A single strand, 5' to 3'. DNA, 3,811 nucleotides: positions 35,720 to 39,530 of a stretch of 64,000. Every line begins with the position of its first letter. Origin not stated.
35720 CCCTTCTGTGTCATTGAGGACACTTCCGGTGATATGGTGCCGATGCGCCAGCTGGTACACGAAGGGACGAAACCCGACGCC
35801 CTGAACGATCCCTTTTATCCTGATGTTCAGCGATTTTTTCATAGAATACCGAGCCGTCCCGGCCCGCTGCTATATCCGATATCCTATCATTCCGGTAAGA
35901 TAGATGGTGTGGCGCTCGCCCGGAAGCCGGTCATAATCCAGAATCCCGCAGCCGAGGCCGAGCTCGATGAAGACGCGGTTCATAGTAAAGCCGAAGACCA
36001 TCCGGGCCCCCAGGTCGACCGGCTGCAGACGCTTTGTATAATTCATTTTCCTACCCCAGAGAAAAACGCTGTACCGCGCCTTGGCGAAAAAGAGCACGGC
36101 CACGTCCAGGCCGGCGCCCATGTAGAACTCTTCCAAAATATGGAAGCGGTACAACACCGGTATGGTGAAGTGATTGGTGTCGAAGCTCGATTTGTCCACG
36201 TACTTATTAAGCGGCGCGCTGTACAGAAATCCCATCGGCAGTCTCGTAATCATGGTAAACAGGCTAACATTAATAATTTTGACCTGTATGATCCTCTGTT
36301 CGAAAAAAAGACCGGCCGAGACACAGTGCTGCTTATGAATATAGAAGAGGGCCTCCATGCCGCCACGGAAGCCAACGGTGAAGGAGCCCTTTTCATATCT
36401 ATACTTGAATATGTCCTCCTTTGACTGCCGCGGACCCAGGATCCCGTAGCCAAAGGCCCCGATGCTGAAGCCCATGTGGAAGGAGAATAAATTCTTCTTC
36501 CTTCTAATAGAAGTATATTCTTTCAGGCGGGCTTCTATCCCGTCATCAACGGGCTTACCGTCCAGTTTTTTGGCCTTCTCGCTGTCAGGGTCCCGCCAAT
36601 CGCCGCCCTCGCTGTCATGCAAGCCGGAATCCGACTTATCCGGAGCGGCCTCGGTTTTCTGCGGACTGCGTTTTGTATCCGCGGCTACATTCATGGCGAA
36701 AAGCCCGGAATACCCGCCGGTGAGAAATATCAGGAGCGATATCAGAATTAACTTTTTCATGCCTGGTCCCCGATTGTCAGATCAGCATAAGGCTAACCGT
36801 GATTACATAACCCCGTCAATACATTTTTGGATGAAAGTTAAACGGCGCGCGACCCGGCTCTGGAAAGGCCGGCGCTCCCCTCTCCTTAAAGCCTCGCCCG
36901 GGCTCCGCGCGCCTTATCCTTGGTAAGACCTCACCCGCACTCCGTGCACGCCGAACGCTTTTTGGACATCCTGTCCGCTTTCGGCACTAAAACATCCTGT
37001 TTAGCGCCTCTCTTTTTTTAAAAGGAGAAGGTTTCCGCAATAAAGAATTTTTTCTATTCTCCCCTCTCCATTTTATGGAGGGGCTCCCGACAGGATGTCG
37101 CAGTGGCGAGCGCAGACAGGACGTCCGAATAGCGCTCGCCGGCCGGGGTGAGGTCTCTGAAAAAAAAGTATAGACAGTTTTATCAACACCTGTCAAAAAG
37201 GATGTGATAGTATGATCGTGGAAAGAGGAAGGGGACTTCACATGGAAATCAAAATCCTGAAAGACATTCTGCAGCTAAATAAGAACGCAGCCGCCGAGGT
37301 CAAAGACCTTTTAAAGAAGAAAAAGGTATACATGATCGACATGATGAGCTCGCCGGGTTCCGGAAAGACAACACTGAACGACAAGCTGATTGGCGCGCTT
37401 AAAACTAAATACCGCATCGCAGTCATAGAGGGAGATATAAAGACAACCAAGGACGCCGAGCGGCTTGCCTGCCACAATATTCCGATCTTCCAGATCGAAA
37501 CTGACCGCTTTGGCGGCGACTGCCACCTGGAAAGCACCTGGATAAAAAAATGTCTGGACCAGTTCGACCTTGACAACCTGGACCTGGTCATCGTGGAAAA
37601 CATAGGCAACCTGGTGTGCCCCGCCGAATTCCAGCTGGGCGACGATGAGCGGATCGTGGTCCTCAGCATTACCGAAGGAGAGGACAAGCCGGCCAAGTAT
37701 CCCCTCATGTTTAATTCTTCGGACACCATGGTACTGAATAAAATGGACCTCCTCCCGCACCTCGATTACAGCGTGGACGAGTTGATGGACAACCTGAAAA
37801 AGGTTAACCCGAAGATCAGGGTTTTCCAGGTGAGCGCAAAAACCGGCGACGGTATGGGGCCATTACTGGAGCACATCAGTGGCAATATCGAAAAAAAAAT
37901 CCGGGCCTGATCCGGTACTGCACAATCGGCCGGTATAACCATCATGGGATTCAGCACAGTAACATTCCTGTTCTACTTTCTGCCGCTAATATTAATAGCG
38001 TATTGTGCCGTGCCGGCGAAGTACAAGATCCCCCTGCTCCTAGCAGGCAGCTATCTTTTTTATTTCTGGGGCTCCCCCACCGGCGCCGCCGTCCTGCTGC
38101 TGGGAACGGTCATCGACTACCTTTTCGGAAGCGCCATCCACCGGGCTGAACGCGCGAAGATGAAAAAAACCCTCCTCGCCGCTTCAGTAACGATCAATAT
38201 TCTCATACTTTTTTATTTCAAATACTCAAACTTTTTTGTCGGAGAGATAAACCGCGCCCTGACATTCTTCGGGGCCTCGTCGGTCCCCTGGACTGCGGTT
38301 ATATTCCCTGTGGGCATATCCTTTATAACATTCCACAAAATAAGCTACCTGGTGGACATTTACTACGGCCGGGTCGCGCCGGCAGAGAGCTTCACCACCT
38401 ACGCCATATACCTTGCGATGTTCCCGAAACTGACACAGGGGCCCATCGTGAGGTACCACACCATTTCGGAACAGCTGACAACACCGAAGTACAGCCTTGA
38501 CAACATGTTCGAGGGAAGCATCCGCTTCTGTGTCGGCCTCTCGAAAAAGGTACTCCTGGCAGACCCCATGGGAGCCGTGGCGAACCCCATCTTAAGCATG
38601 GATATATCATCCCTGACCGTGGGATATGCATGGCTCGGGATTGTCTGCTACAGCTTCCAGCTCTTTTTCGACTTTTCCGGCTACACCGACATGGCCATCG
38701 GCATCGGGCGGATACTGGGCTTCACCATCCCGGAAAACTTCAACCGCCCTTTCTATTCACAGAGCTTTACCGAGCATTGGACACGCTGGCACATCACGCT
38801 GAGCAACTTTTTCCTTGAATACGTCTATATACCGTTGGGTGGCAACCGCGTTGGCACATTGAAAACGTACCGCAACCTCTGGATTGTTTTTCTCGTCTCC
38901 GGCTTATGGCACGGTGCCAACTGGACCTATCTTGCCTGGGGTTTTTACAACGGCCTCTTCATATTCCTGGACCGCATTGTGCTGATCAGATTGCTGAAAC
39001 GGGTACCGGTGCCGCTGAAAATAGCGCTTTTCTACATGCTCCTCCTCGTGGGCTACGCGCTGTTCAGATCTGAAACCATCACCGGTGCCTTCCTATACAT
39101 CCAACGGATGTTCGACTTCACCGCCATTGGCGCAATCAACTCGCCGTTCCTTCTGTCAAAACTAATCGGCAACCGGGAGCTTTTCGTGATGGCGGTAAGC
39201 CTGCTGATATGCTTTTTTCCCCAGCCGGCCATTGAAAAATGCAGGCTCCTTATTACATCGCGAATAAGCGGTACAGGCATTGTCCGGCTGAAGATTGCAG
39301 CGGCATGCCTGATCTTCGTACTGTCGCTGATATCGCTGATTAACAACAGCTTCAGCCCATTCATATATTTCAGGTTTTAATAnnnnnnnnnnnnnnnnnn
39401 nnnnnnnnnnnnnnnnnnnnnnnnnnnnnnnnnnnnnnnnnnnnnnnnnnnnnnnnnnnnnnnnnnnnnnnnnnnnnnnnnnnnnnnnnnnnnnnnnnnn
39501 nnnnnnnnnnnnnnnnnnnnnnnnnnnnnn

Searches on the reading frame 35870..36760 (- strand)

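Call 17: search_protein_families(library=pfam, proteins=[window:35870-36760:-])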
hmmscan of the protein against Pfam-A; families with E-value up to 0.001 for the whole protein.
window:35870-36760:- (296 aa): 1 family
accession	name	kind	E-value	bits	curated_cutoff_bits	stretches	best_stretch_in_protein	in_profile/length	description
PF13568.12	OMP_b-brl_2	-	1.5e-05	25.6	27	1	93-267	12-164/175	Outer membrane protein beta-barrel domain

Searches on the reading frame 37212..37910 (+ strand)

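Call 17: search_protein_families(library=pfam, proteins=[window:37212-37910:+])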
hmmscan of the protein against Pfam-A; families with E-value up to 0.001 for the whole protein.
window:37212-37910:+ (232 aa): 4 families
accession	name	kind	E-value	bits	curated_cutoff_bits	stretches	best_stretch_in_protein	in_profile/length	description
PF02492.25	cobW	-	1.8e-19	70.5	20.7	1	46-205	7-179/180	CobW/HypB/UreG, nucleotide-binding domain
PF00009.33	GTP_EFTU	-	3.8e-06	27.1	26.5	0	173-226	126-186/188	Elongation factor Tu GTP binding domain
PF03193.22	RsgA_GTPase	-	8.2e-06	26.2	30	0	172-226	57-108/174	RsgA GTPase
PF03308.22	MeaB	-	0.00011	21.7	23.1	0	121-223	124-232/273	Methylmalonyl Co-A mutase-associated GTPase MeaB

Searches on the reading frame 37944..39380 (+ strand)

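Call 17: search_protein_families(library=pfam, proteins=[window:37944-39380:+])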
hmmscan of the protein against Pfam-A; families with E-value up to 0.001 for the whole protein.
window:37944-39380:+ (478 aa): 2 families
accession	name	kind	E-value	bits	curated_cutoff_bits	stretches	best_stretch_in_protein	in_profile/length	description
PF03062.24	MBOAT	-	1.7e-30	106.9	27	1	149-345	80-296/337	MBOAT, membrane-bound O-acyltransferase family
PF13813.11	MBOAT_2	-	7e-05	23.5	25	1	263-325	2-66/85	Membrane bound O-acyl transferase family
